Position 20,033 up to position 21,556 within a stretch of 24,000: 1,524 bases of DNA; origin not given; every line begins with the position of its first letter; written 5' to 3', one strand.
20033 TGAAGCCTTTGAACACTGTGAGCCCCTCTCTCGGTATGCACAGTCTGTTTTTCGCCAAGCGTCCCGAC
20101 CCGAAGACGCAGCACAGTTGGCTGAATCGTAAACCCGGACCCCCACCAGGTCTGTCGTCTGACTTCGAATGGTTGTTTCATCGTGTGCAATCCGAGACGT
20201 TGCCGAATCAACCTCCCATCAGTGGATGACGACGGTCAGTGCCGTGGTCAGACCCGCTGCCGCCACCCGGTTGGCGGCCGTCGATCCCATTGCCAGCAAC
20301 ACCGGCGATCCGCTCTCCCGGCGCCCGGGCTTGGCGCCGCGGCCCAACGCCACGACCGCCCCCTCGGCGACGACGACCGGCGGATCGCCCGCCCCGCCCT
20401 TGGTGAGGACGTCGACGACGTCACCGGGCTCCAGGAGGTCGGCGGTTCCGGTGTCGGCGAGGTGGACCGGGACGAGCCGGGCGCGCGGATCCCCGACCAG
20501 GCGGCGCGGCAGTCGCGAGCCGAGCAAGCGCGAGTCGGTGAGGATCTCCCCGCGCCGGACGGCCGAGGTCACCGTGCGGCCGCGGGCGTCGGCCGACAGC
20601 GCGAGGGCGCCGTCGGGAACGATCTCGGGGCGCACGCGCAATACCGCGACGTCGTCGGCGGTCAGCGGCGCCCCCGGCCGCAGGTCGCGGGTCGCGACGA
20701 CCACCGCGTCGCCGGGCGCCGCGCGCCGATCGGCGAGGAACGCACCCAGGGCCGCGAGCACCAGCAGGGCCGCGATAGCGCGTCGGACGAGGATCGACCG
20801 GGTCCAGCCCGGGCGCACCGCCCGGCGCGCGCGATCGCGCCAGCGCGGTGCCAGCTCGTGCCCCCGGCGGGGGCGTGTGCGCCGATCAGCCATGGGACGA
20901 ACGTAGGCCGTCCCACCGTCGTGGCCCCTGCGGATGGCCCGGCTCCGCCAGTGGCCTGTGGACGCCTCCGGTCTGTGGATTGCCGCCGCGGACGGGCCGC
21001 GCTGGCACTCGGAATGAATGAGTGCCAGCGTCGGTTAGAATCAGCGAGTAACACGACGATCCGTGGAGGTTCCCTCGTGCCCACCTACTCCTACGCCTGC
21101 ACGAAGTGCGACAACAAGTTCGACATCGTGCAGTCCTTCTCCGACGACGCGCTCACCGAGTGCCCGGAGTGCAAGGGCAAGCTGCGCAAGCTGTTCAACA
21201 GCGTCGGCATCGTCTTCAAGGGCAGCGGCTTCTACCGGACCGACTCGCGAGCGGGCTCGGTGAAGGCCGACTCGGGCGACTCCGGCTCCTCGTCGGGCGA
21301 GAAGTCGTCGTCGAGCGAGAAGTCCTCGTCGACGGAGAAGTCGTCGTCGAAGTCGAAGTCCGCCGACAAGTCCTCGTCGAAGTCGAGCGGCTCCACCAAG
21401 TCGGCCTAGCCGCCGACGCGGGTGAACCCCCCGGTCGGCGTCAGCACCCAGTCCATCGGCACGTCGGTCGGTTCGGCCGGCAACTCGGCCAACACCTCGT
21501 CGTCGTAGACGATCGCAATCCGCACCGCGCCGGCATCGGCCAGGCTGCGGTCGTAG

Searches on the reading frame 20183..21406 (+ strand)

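Call 79: search_protein_families(library=pfam, proteins=[window:20183-21406:+], max_evalue=0.001)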
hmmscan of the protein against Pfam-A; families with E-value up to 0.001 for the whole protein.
window:20183-21406:+ (408 aa): 1 family
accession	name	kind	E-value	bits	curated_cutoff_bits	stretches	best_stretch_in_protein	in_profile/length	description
PF09723.15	Zn_ribbon_8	-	3e-13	50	34.4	1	300-338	2-41/41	Zinc ribbon domain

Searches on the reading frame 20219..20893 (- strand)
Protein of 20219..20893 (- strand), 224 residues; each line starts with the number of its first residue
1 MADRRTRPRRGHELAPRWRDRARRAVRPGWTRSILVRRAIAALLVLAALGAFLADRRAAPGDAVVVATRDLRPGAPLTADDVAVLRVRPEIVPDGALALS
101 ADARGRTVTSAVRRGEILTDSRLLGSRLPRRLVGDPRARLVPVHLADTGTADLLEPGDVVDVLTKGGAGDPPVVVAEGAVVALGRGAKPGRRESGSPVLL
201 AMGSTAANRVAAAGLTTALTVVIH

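Call 14: search_protein_families(library=pfam, proteins=[window:20219-20893:-], max_evalue=0.01)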
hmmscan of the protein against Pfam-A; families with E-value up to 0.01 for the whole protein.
window:20219-20893:- (224 aa): 3 families
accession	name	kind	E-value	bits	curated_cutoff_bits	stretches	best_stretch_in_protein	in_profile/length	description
PF08666.17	SAF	-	3.4e-12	47.1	21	1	62-123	1-62/63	SAF domain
PF13144.11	ChapFlgA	-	2.5e-05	24.7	23.8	1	63-123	2-60/122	Chaperone for flagella basal body P-ring formation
PF16976.10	RcpC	-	0.0016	18.8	28.8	1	135-213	10-103/114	Flp pilus assembly protein RcpC/CpaB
